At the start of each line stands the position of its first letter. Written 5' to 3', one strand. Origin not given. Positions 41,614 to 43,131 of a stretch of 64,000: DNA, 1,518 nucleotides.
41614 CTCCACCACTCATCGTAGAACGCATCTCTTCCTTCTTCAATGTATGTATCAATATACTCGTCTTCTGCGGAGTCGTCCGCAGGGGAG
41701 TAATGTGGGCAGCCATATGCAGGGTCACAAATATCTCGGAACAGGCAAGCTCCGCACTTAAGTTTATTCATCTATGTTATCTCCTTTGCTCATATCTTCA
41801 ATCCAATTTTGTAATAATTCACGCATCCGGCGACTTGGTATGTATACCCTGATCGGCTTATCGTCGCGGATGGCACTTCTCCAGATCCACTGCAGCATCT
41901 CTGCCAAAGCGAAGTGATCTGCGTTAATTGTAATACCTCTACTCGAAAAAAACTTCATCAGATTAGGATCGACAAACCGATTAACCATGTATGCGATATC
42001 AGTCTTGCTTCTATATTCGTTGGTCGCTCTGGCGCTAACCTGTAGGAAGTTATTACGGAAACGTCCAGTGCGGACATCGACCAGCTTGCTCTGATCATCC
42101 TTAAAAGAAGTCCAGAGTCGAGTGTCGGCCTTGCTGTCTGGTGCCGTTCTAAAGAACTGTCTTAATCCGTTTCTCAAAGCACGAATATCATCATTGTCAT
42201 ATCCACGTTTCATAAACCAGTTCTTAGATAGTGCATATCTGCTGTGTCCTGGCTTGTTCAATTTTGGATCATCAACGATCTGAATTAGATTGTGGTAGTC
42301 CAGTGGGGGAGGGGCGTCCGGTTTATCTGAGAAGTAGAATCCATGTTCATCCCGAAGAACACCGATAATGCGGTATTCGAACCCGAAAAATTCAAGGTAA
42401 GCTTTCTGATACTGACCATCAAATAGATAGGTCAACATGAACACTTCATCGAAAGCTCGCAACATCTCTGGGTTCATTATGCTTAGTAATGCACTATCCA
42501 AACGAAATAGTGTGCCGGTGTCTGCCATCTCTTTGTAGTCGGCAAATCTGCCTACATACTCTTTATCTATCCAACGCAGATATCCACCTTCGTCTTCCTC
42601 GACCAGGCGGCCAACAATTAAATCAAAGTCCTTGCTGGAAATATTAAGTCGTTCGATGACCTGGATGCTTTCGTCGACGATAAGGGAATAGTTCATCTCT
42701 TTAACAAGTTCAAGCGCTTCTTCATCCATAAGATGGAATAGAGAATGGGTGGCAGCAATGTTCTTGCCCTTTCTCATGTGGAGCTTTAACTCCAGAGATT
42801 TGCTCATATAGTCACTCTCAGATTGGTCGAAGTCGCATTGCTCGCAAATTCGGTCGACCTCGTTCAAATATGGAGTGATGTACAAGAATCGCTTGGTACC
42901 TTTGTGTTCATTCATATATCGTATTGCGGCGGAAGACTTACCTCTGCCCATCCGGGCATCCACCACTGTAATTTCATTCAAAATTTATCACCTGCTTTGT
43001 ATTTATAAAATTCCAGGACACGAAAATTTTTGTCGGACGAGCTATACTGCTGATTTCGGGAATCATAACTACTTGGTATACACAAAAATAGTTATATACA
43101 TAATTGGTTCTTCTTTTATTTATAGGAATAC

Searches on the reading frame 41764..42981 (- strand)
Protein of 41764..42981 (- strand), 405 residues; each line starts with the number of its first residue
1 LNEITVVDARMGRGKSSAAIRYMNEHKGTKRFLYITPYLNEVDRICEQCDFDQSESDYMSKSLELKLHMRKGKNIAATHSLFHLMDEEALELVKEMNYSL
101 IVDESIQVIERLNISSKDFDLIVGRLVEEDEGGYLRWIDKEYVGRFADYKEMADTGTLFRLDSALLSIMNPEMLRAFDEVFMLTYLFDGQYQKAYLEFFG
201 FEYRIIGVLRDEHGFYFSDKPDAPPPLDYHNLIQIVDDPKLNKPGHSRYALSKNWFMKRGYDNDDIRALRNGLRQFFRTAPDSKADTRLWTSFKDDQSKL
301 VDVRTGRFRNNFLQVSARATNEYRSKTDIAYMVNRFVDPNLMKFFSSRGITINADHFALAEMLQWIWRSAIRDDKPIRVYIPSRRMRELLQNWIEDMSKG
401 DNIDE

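Call 3: search_protein_families(library=pfam, proteins=[window:41764-42981:-], max_evalue=1)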
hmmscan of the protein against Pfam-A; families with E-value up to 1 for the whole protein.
window:41764-42981:- (405 aa): 3 families
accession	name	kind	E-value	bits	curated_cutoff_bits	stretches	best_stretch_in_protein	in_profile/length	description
PF05939.18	Phage_min_tail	-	0.01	16.7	39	1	15-64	53-103/108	Phage minor tail protein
PF05127.21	NAT10_TcmA_helicase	-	0.25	11.6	22.7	1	6-105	1-98/176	RNA cytidine acetyltransferase NAT10/TcmA, helicase domain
PF00270.35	DEAD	-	0.26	11.4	26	1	5-104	17-125/167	DEAD/DEAH box helicase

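Call 4: search_protein_families(library=phrogs, proteins=[window:41764-42981:-], max_evalue=0.01)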
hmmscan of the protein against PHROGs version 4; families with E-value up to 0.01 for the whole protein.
window:41764-42981:- (405 aa): 2 families
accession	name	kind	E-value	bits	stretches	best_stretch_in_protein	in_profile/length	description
phrog_2467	-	unknown function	7.8e-57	194.3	1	1-397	7-424/502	-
phrog_14906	-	unknown function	0.0061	16.5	1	14-114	284-380/429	-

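Call 81: search_protein_families(library=ncbifam, proteins=[window:41764-42981:-], max_evalue=0.01)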
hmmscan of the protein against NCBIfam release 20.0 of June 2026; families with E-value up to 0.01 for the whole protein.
window:41764-42981:- (405 aa): 0 families
